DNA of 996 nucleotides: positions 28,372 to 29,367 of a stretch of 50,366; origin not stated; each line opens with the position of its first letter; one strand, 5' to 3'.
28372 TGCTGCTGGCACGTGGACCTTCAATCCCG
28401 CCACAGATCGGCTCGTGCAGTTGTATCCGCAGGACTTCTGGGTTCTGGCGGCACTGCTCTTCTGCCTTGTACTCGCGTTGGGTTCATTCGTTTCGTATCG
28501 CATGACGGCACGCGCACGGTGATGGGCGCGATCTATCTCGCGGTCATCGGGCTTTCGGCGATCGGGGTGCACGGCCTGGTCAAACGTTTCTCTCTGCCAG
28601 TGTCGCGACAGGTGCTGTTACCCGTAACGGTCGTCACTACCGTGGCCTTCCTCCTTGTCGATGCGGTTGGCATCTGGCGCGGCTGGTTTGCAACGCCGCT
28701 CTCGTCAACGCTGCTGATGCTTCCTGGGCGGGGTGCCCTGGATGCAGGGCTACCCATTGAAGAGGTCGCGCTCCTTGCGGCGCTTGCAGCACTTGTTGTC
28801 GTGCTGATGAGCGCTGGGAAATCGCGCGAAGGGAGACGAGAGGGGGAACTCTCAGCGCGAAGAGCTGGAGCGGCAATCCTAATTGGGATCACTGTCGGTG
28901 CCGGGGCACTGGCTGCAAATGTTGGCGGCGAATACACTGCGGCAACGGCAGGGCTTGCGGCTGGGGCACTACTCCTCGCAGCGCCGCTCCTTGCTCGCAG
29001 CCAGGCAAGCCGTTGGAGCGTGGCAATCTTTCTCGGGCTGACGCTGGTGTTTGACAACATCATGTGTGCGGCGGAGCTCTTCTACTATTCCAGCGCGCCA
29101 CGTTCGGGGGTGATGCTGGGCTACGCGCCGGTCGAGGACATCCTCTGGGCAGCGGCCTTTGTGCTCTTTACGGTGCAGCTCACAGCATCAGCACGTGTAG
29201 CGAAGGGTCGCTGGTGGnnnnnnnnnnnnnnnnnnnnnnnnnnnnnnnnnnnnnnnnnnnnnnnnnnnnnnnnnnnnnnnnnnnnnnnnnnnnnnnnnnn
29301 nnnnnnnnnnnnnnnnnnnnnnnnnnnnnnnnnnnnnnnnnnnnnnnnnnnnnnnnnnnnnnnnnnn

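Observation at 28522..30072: Single-polypeptide fusion of both lycopene-cyclase half-domains with a CrtEb-type lycopene elongase (predicted one-protein cyclic C50 carotenoid module)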

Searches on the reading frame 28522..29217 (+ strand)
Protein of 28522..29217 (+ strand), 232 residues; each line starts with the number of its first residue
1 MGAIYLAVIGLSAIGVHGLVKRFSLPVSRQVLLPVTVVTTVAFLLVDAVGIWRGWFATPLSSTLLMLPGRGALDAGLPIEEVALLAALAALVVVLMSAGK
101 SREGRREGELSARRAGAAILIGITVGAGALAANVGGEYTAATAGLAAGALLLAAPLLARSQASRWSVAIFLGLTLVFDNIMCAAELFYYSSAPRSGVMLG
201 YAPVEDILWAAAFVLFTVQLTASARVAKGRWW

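Call 49: search_protein_representatives(alignment_id=A3)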
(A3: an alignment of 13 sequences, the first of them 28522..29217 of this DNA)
Query: 13 sequences, 230 profile positions. Proteins with E-value up to 0.001 (for the whole library): 537; up to 1e-10: 31; up to 1e-30: 9. The best 150 are listed.
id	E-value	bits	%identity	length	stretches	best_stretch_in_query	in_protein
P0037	1.4e-86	306.2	-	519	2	1-230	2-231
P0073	7.2e-76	271.1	-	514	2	1-230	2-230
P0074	4.3e-50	186.8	-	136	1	1-136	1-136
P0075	1.2e-47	178.9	-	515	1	2-227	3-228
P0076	1.3e-45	172.1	-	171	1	1-108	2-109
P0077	1.9e-45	171.6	-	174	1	1-109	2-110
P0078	1.3e-44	168.9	-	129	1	1-128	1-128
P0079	4.2e-43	163.9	-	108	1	1-104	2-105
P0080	3.5e-32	128.2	-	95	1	1-75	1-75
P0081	5.4e-15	72.0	-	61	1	1-60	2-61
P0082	6.3e-14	68.5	-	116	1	176-218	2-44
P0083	3.2e-13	66.2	-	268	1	4-222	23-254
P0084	4.3e-13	65.8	-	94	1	149-220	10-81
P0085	4.7e-12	62.4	-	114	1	142-223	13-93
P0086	6.7e-12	61.9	-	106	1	146-219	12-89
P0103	1.1e-10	57.9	-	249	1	2-215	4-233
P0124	9.0e-10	54.9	-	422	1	147-216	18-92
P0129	1.6e-09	54.0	-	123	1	4-115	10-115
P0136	1.9e-09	53.8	-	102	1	4-101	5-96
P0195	2.6e-08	50.1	-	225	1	4-212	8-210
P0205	4.2e-08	49.4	-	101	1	4-103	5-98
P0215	5.3e-08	49.1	-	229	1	1-222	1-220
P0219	5.5e-08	49.0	-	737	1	36-224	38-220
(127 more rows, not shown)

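Call 50: search_protein_families(library=pfam, proteins=[P0083, P0103, P0129, P0136, P0205, P0215, P0219, P0124, P0085, P0195], max_evalue=0.01)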
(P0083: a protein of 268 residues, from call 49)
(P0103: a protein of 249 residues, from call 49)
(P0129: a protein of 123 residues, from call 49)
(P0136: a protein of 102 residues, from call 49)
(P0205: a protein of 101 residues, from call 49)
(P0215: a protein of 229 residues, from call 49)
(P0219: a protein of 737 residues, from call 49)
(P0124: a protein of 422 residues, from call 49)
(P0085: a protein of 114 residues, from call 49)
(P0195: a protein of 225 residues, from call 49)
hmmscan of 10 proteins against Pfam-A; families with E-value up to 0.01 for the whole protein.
P0083 (268 aa): 1 family
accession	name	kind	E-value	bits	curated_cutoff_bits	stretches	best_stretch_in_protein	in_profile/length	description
PF18916.5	Lycopene_cyc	-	2.9e-06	28.2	27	1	193-253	30-89/92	Lycopene cyclase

P0103 (249 aa): 1 family
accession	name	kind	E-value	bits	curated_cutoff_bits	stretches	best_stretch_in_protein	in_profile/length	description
PF18916.5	Lycopene_cyc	-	4.5e-07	30.8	27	1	152-238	4-88/92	Lycopene cyclase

P0129 (123 aa): 0 families

P0136 (102 aa): 0 families

P0205 (101 aa): 0 families

P0215 (229 aa): 1 family
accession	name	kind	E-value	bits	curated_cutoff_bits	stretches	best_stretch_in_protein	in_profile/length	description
PF18916.5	Lycopene_cyc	-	6.7e-23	81.5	27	2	135-221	2-89/92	Lycopene cyclase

P0219 (737 aa): 13 families
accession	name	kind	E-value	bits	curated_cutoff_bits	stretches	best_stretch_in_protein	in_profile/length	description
PF18916.5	Lycopene_cyc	-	2.9e-26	92.3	27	2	152-220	23-92/92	Lycopene cyclase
PF01593.30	Amino_oxidase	-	1.6e-25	90.7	19.8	1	267-706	1-443/443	Flavin containing amine oxidoreductase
PF13450.12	NAD_binding_8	-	9.9e-14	51.8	21.9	1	262-329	1-66/68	NAD(P)-binding Rossmann-like domain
PF01266.30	DAO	-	4.2e-10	40.1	27.9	1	259-294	1-37/353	FAD dependent oxidoreductase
PF03486.20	HI0933_like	-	9.7e-07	28.9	50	1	259-296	2-39/244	HI0933-like protein Rossmann domain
PF07992.20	Pyr_redox_2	-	1.5e-06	28.3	26.1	1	259-295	2-39/291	Pyridine nucleotide-disulphide oxidoreductase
PF00890.30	FAD_binding_2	-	0.00029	20.6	20.4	1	260-295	2-37/414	FAD binding domain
PF01494.25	FAD_binding_3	-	0.00044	20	22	1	259-290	3-34/349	FAD binding domain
PF12831.13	FAD_oxidored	-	0.00055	19.8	27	1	260-296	2-38/416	FAD dependent oxidoreductase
PF02737.24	3HCDH_N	-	0.00096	19.5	22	1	260-290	2-32/180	3-hydroxyacyl-CoA dehydrogenase, NAD binding domain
PF00070.33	Pyr_redox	-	0.001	20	22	0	259-293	1-35/82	Pyridine nucleotide-disulphide oxidoreductase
PF01946.23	Thi4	-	0.0022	17.7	26.2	0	260-298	20-59/235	Thi4 family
PF01134.28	GIDA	-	0.0027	17.3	22.1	1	260-291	2-33/391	Glucose inhibited division protein A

P0124 (422 aa): 2 families
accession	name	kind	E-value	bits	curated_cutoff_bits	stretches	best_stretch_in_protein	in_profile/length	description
PF01040.23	UbiA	-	1.8e-28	100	34.2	1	154-393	3-241/250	UbiA prenyltransferase family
PF18916.5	Lycopene_cyc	-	2e-07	31.9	27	1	4-94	3-86/92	Lycopene cyclase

P0085 (114 aa): 1 family
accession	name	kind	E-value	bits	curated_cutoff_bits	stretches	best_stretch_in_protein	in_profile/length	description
PF18916.5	Lycopene_cyc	-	2.8e-08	34.6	27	1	11-94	10-91/92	Lycopene cyclase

P0195 (225 aa): 1 family
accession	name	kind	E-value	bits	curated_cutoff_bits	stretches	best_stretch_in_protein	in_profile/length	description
PF18916.5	Lycopene_cyc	-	3.6e-18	66.4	27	2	132-219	1-89/92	Lycopene cyclase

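Call 53: find_encoding_contigs(protein=P0083, flank=8000, max_places=2)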
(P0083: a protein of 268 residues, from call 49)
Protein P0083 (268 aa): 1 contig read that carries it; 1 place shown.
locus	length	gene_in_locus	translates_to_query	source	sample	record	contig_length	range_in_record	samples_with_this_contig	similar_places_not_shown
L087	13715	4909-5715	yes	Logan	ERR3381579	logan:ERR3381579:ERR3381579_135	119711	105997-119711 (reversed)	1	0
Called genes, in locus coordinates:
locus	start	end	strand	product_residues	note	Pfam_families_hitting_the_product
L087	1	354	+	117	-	?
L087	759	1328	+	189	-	PF00293:NUDIX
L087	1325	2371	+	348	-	PF00348:polyprenyl_synt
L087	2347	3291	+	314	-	PF00494:SQS_PSY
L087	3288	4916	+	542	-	PF07992:Pyr_redox_2 (faint), PF00070:Pyr_redox (faint), PF00890:FAD_binding_2 (faint), PF01593:Amino_oxidase, PF12831:FAD_oxidored (faint), PF13450:NAD_binding_8, PF01266:DAO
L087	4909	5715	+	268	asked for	PF18916:Lycopene_cyc (faint)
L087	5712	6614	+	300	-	PF01040:UbiA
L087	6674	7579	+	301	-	PF05368:NmrA, PF01370:Epimerase (weak), PF13460:NAD_binding_10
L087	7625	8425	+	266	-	PF12146:Hydrolase_4, PF00561:Abhydrolase_1, PF12697:Abhydrolase_6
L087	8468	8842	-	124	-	-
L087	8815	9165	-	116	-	PF00561:Abhydrolase_1, PF00975:Thioesterase (weak), PF12146:Hydrolase_4, PF12697:Abhydrolase_6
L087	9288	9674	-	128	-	-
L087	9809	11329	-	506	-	PF05195:AMP_N, PF00557:Peptidase_M24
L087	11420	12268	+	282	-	PF02811:PHP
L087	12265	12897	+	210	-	PF01914:MarC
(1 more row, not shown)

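Call 59: find_encoding_contigs(protein=P0085, flank=5000, max_places=1)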
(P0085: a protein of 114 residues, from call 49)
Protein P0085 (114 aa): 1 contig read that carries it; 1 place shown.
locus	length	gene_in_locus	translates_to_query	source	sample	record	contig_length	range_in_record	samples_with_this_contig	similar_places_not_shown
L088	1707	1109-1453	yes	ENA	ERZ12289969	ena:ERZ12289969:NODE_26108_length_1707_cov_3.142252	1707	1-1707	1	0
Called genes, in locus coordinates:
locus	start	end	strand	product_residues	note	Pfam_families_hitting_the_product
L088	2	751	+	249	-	?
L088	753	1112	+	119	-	-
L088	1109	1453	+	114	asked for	PF18916:Lycopene_cyc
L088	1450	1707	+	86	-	?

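Call 60: find_encoding_contigs(protein=P0215, flank=5000, max_places=1)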
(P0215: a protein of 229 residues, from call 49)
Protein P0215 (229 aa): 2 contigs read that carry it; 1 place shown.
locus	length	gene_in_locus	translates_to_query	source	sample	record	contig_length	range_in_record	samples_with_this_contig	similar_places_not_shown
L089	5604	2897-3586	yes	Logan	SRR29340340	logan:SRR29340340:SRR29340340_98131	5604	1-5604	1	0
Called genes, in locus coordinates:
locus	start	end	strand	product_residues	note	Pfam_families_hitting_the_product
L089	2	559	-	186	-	?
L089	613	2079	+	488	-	PF00890:FAD_binding_2 (weak), PF01266:DAO, PF01593:Amino_oxidase, PF01946:Thi4 (faint), PF03486:HI0933_like (faint), PF07992:Pyr_redox_2 (weak), PF12831:FAD_oxidored (weak), PF13450:NAD_binding_8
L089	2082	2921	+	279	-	PF00494:SQS_PSY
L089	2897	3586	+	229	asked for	PF18916:Lycopene_cyc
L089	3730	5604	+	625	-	?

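Call 72: find_related_loci(query=A3, collection=metagenome_contigs, flank=5000)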
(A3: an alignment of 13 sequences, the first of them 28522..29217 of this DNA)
Query A3 (232 aa) in metagenome_contigs; peptide patterns used: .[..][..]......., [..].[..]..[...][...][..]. (x = any residue, [..] = any of these).
245 stretches matched a pattern; 99 encode a relative of the query (tblastn E <= 1e-3); the best 80 are kept; 80 distinct loci.
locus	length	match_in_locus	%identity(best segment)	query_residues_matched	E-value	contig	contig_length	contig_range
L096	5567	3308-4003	97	1-232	6e-140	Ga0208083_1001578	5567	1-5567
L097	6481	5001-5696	97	1-232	1e-139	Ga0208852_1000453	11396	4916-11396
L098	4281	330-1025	96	1-232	4e-141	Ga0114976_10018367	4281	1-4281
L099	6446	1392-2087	95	1-232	2e-137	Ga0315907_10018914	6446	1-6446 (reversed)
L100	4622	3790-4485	94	1-232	2e-115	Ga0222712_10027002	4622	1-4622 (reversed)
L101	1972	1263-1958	88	1-232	2e-111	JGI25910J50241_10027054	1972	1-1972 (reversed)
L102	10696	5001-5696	89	1-232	3e-105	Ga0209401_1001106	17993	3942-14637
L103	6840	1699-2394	85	1-232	3e-103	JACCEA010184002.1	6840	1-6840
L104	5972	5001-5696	87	1-232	4e-101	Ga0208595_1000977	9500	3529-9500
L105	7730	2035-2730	84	1-232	1e-100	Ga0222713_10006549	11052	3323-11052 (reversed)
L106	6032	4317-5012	85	1-232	3e-100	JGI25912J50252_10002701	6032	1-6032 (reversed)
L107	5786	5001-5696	84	1-232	3e-100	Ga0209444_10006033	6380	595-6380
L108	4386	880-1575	70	1-232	5e-100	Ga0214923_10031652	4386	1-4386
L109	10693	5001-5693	86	2-232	1e-98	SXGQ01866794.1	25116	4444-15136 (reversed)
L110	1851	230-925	83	1-232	2e-103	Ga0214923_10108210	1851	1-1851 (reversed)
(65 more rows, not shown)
